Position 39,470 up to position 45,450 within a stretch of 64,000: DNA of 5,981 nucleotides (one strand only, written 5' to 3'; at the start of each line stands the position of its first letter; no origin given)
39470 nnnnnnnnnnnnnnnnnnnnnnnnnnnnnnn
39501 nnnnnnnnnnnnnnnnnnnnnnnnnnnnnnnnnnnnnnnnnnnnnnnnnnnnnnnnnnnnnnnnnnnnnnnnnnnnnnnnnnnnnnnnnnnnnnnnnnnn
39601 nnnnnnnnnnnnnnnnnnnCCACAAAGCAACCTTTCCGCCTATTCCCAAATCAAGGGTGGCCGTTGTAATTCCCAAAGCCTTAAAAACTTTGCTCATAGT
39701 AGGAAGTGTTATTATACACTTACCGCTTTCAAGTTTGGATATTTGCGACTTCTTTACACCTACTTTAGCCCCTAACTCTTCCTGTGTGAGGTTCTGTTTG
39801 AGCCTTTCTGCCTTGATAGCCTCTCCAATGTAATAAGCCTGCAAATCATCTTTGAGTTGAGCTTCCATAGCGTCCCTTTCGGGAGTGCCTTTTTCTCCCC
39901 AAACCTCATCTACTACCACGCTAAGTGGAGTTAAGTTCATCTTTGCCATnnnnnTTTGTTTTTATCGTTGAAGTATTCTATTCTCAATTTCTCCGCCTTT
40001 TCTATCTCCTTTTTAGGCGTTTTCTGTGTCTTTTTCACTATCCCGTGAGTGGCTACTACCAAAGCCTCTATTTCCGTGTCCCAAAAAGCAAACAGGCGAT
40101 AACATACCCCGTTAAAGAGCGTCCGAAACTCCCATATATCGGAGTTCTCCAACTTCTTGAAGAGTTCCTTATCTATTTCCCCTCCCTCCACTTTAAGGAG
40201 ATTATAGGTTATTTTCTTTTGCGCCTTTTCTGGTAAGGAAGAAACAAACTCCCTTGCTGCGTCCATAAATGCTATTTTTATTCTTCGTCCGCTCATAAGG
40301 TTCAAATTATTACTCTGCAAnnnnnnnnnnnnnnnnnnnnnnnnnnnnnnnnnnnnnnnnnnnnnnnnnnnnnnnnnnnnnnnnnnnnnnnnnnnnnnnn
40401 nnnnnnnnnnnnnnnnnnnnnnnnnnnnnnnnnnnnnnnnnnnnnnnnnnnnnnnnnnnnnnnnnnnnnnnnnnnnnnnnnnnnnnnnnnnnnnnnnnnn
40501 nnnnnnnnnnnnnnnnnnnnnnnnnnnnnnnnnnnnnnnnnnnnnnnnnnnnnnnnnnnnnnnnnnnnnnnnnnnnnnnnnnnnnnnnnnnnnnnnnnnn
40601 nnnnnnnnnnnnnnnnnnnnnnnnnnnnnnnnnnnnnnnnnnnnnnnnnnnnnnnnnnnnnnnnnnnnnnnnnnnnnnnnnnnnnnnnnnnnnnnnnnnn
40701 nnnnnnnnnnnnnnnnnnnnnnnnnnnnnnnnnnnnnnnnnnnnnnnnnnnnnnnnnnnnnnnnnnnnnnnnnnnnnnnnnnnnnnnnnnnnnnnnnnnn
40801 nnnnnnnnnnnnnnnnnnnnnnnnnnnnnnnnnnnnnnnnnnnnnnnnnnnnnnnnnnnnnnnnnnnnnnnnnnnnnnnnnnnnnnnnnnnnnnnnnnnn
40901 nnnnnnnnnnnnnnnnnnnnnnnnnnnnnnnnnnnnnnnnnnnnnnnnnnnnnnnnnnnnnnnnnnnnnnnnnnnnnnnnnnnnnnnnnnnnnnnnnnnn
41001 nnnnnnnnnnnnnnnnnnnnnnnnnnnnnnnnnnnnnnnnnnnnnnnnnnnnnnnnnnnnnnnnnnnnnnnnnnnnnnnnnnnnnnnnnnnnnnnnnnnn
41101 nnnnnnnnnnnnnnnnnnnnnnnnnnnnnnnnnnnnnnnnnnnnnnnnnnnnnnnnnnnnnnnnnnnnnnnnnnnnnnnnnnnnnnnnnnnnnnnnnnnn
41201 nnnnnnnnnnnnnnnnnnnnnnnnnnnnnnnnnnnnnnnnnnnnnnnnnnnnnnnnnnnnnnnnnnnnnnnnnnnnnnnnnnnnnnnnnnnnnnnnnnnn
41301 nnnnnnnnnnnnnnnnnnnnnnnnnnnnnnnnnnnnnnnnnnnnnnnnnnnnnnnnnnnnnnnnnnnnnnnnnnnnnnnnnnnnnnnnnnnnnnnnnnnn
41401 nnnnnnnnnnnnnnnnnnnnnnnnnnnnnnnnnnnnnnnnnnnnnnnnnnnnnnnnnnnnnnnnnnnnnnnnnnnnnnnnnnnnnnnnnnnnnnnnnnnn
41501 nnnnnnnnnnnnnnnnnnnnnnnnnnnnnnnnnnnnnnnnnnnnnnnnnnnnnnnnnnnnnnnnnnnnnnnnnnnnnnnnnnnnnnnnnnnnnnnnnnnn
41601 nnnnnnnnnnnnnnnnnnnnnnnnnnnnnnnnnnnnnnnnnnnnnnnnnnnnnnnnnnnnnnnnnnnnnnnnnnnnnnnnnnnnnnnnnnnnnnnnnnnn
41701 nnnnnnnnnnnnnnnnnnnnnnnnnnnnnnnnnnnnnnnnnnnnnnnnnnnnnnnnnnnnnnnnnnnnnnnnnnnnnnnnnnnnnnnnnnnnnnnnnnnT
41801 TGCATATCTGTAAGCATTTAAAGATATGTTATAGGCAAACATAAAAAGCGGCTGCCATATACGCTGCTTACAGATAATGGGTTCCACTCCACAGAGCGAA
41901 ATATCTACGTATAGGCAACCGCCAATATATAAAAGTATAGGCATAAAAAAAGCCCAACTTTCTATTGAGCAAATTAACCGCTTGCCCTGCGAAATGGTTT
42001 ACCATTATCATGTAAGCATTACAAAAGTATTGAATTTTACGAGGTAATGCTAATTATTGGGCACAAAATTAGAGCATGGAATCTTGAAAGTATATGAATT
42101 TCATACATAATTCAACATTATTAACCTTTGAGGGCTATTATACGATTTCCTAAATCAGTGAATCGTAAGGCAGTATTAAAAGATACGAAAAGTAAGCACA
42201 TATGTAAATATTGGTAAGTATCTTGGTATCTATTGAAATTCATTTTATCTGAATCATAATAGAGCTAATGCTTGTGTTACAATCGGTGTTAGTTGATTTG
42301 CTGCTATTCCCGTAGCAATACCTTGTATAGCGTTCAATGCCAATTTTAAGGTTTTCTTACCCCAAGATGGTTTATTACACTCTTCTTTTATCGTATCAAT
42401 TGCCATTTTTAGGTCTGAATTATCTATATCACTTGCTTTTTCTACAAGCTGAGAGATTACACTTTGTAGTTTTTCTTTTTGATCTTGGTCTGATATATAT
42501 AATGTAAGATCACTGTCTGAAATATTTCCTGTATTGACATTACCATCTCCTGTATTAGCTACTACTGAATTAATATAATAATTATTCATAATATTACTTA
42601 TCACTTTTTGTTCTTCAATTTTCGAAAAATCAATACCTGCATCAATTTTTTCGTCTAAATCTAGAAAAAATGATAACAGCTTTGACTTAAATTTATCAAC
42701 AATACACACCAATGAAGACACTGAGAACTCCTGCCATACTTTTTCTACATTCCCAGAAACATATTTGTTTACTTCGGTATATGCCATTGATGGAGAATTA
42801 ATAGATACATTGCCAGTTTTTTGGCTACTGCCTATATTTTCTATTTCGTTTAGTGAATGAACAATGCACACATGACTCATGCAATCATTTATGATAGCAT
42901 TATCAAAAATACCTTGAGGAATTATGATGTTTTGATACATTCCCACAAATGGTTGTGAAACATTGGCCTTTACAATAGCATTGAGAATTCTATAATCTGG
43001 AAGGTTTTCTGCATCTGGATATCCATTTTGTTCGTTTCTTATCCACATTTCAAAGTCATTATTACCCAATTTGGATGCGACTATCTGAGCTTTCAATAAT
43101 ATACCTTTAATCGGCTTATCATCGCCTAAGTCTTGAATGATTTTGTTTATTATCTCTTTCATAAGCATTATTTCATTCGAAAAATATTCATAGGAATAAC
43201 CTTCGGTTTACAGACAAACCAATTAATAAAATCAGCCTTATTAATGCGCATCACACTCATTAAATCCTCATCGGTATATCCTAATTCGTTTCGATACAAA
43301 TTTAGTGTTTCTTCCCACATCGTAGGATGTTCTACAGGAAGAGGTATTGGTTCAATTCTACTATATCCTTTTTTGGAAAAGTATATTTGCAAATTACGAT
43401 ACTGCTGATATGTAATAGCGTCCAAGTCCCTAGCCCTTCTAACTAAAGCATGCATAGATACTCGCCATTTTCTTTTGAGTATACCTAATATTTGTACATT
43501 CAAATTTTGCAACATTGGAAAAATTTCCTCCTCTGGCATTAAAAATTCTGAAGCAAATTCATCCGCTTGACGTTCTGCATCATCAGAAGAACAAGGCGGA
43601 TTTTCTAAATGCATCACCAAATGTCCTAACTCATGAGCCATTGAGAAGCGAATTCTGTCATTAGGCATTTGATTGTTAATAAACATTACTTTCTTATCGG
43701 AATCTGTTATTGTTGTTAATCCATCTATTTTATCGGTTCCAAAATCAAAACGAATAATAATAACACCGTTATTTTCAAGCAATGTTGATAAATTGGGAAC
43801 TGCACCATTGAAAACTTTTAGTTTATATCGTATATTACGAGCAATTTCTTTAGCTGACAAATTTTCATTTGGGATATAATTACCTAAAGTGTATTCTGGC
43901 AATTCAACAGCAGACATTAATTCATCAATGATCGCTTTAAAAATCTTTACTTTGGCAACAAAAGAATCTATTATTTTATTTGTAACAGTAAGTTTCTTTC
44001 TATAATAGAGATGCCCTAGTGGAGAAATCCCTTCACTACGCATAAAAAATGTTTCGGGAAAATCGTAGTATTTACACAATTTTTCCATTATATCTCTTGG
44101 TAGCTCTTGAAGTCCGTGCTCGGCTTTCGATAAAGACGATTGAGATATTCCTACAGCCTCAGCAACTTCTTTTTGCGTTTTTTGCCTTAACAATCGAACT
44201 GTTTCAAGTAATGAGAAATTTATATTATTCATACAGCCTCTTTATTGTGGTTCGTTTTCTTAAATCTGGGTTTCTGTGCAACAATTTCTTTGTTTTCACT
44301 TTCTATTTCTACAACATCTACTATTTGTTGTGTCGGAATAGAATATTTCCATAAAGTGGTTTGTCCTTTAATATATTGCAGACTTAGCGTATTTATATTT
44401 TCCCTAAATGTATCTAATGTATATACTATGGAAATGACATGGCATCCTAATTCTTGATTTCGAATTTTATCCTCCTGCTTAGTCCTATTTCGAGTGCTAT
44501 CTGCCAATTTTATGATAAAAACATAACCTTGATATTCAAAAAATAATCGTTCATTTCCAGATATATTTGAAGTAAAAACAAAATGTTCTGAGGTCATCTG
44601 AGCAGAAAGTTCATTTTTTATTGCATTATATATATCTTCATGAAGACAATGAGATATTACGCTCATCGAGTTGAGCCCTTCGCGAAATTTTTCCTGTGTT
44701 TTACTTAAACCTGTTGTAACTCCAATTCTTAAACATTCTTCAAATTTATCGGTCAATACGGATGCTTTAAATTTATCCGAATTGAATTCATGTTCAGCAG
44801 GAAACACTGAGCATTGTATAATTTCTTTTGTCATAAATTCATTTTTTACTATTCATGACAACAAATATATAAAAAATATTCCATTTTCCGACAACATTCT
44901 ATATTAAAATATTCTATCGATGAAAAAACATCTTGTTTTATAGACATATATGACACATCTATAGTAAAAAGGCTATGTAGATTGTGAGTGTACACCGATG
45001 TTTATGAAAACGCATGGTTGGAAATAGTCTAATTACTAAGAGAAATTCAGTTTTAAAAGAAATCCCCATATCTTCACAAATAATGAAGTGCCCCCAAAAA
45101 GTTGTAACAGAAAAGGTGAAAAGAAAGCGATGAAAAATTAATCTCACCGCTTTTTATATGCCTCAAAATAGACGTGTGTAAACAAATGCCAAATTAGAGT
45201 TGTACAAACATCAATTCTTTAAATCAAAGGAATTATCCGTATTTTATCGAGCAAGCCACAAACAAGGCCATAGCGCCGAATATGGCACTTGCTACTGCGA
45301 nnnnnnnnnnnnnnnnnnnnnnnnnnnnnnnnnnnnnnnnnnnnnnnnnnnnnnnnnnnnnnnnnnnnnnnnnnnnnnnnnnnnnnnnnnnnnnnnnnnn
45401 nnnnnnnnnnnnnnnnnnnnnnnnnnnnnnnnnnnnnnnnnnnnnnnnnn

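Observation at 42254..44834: AT-rich three-gene island: unknown protein, HTH-ImmA(M78) fusion, AbiTii-like protein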

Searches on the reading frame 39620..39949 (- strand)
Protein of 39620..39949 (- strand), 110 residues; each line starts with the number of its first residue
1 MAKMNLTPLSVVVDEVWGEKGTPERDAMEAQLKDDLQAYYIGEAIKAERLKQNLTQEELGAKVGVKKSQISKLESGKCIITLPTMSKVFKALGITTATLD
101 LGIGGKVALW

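Call 3: search_protein_families(library=pfam, proteins=[window:39620-39949:-], max_evalue=0.01)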
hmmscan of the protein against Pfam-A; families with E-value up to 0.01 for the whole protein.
window:39620-39949:- (110 aa): 7 families
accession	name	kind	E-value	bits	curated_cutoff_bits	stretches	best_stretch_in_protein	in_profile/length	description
PF01381.28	HTH_3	-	1.1e-14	54.7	23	1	45-97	1-53/55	Helix-turn-helix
PF13560.12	HTH_31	-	7.3e-07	29.9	27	1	42-99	3-61/64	Helix-turn-helix domain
PF12844.13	HTH_19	-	1.2e-06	28.8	30.2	1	42-98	1-57/64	Helix-turn-helix domain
PF13744.12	HTH_37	-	6.4e-05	23.1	27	1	41-78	19-56/80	Helix-turn-helix domain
PF13443.12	HTH_26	-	0.0006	20.4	22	1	51-98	8-56/63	Cro/C1-type HTH DNA-binding domain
PF13413.12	HTH_25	-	0.005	17.1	24.6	1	46-77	3-34/62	Helix-turn-helix domain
PF04545.22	Sigma70_r4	-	0.0086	16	24.1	0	51-75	18-42/50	Sigma-70, region 4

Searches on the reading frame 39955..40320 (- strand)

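Call 3: search_protein_families(library=pfam, proteins=[window:39955-40320:-], max_evalue=0.01)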
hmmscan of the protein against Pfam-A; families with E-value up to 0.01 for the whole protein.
window:39955-40320:- (122 aa): 1 family
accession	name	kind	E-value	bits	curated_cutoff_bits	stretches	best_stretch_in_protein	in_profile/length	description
PF05973.20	Gp49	-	5.3e-18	65.3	23.9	1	25-112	2-88/90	Phage derived protein Gp49-like (DUF891)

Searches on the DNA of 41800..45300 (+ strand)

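Call 9: search_dna_similar(query=window:41800-45300:+, collection=phages, mode=near, max_rows=15)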
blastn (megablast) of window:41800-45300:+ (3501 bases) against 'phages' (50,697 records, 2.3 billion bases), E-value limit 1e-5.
No match.
